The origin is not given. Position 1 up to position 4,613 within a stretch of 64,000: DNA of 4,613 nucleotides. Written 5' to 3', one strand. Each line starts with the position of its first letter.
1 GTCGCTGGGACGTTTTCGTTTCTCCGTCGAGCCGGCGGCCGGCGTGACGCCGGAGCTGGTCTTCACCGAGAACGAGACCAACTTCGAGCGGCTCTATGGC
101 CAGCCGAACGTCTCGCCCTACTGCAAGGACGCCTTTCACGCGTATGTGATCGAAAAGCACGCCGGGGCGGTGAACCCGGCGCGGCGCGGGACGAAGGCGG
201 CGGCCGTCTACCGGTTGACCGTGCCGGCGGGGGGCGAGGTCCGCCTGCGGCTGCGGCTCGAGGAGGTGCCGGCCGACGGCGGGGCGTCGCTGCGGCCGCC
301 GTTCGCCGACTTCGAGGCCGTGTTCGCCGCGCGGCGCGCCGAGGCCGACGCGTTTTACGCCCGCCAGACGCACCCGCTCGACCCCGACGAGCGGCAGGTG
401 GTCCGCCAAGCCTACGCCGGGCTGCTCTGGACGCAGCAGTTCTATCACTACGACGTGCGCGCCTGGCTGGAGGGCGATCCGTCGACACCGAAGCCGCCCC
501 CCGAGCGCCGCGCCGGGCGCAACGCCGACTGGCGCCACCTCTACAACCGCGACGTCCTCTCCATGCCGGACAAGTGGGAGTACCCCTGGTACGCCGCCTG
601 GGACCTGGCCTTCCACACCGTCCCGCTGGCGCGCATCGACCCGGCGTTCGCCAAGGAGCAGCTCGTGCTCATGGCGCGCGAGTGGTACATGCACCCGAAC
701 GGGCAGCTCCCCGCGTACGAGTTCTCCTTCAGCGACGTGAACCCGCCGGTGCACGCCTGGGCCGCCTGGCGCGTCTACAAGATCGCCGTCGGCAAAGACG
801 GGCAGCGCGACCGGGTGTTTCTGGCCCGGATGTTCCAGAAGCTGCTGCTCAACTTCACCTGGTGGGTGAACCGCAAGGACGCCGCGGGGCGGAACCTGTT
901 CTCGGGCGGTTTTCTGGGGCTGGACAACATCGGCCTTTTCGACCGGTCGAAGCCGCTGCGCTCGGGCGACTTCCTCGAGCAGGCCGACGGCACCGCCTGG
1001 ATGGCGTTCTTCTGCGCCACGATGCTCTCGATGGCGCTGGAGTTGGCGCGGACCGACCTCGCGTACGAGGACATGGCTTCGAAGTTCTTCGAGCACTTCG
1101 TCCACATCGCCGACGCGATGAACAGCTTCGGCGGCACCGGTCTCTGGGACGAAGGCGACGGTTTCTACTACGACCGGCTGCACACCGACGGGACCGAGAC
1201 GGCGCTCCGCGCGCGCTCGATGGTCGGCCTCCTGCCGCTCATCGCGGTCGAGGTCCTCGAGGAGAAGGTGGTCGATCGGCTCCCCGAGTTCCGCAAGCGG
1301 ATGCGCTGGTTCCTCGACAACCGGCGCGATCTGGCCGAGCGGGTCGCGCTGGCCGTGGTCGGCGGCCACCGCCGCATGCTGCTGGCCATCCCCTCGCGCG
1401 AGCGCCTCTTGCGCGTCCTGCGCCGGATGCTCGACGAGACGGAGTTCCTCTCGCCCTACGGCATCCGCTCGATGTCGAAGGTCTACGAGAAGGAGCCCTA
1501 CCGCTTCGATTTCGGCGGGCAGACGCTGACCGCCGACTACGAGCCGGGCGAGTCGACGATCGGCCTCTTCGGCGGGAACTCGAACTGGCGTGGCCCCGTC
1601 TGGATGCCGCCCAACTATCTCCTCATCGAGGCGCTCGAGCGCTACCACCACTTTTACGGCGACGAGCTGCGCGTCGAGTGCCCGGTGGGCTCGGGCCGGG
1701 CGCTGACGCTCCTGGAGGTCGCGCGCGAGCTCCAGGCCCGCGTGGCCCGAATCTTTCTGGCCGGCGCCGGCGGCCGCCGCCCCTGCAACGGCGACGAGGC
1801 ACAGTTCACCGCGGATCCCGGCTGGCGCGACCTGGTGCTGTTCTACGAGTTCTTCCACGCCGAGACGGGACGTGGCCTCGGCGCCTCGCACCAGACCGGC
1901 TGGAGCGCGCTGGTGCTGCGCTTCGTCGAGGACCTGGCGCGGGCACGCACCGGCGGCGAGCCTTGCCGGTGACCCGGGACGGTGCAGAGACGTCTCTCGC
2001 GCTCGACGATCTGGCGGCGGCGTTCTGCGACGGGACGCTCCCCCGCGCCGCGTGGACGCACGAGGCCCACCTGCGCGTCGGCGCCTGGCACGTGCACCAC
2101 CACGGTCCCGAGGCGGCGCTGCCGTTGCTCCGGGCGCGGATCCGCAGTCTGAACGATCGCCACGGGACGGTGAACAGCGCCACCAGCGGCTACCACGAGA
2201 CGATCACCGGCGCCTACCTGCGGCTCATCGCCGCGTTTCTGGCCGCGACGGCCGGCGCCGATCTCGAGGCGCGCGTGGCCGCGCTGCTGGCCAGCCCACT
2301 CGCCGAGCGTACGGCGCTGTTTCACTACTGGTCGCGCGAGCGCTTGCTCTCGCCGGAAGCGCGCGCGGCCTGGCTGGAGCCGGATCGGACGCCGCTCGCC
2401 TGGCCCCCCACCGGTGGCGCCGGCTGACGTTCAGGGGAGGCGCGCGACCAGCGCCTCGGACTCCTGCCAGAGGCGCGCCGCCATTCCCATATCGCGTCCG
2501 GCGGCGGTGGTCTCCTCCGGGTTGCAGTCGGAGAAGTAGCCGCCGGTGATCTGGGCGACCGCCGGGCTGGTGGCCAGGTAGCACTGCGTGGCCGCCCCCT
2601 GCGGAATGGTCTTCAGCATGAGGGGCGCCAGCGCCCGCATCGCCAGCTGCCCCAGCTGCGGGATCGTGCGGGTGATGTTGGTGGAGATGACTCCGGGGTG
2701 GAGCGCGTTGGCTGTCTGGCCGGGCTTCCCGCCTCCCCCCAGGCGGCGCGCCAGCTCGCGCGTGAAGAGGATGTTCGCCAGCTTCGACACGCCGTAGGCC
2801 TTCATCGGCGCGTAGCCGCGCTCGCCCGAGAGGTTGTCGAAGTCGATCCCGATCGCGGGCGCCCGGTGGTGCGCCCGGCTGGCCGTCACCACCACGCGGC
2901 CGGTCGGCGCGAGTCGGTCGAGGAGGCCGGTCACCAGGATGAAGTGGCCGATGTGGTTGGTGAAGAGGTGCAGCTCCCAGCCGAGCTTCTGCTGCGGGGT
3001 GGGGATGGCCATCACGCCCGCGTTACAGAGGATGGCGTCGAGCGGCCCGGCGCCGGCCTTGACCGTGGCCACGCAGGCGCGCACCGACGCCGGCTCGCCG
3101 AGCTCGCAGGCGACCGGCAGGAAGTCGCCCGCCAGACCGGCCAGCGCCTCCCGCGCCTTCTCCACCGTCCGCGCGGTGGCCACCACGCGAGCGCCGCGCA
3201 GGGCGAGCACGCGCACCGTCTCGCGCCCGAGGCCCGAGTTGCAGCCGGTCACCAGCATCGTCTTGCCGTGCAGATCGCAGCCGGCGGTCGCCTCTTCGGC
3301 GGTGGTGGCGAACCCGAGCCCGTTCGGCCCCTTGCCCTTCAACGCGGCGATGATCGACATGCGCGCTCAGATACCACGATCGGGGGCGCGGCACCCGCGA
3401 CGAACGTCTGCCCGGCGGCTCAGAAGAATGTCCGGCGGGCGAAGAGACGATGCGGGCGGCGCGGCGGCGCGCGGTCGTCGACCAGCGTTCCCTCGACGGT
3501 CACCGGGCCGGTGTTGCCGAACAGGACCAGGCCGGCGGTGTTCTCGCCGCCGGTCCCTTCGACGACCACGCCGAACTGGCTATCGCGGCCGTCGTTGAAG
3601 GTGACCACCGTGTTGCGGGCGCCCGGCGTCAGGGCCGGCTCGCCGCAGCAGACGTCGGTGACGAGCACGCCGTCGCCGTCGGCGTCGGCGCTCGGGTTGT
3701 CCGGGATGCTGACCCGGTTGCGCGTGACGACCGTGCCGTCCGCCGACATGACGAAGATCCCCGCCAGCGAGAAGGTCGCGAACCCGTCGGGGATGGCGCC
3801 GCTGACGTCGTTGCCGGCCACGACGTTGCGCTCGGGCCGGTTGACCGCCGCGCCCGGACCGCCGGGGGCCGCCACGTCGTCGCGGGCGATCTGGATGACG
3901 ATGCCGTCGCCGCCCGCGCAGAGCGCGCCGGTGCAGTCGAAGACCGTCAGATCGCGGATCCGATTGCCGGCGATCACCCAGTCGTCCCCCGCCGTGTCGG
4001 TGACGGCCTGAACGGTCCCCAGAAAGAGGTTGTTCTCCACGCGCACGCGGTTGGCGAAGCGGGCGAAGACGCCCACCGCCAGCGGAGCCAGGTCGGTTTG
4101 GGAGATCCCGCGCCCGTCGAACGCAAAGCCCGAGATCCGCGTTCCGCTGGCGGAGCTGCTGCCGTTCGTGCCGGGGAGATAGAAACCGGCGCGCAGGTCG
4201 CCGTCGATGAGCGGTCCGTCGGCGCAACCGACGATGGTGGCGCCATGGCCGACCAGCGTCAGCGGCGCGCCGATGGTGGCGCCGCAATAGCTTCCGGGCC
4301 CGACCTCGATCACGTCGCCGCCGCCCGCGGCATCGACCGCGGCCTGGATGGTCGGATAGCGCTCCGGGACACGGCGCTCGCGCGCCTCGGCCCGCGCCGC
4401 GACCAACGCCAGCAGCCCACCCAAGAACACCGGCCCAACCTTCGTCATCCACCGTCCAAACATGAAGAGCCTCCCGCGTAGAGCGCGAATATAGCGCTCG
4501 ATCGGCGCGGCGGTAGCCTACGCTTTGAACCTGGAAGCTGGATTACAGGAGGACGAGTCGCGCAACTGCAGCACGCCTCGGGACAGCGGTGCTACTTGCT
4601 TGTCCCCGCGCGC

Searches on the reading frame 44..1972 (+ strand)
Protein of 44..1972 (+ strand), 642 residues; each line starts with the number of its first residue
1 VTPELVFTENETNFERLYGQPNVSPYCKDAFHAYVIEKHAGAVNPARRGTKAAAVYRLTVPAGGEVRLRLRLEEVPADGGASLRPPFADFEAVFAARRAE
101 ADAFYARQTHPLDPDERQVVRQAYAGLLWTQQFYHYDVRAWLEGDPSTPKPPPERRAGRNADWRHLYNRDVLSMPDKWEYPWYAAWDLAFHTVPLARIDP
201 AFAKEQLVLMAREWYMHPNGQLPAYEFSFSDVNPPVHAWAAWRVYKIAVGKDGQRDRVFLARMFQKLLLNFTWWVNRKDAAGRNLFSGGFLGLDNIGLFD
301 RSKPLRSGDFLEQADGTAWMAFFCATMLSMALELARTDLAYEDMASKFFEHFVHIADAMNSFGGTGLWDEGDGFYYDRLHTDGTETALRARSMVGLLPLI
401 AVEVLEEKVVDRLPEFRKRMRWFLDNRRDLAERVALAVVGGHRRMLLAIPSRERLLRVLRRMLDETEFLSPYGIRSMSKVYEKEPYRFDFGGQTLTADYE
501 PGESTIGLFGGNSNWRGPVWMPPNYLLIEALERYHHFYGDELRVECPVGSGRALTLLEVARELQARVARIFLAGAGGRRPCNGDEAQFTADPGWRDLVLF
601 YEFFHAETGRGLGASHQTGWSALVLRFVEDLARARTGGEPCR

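Call 36: search_protein_families(library=pfam, proteins=[window:44-1972:+], max_evalue=0.001)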
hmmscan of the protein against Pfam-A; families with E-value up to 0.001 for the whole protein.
window:44-1972:+ (642 aa): 2 families
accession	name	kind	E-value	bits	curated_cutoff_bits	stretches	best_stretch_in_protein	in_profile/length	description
PF22422.2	MGH1-like_GH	-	3.3e-22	80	27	2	180-406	1-254/356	Mannosylglycerate hydrolase MGH1-like glycoside hydrolase domain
PF03200.22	Glyco_hydro_63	-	9.8e-10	38.2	22.4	1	446-540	356-432/492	Glycosyl hydrolase family 63 C-terminal domain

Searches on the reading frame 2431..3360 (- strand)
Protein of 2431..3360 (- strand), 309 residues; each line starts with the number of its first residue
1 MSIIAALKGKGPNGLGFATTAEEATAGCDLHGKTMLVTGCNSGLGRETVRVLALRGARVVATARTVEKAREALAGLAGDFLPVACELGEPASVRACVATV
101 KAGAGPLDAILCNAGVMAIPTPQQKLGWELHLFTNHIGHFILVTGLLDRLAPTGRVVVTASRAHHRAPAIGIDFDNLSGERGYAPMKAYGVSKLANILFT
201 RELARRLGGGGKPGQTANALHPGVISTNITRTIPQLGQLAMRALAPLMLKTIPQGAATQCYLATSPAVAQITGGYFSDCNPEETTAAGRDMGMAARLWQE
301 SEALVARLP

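Call 36: search_protein_families(library=pfam, proteins=[window:2431-3360:-], max_evalue=0.001)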
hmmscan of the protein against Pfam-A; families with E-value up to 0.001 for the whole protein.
window:2431-3360:- (309 aa): 3 families
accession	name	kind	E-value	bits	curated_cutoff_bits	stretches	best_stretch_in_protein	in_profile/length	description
PF00106.31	adh_short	-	4.2e-26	92.1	26.6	1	33-233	1-190/195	short chain dehydrogenase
PF13561.12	adh_short_C2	-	7e-20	72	27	1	41-273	5-226/236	Enoyl-(Acyl carrier protein) reductase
PF08659.16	KR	-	2e-07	31.5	22.6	1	34-118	2-93/180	KR domain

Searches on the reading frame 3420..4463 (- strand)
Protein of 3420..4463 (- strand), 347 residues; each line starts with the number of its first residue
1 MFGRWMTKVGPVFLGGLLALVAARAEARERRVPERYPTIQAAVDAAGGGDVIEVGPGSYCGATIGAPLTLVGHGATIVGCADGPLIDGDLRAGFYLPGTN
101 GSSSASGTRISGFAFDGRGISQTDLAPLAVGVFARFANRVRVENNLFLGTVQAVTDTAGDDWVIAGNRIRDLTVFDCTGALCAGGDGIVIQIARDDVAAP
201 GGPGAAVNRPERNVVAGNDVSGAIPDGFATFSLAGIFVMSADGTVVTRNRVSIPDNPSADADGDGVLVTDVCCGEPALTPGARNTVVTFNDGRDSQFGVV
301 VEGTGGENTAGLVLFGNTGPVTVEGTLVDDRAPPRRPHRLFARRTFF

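Call 36: search_protein_families(library=pfam, proteins=[window:3420-4463:-], max_evalue=0.001)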
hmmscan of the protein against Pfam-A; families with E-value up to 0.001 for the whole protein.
window:3420-4463:- (347 aa): 1 family
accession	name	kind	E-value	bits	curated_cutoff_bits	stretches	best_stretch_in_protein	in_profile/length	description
PF13229.12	Beta_helix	-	0.00014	22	25.9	0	168-305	12-124/158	Right handed beta helix region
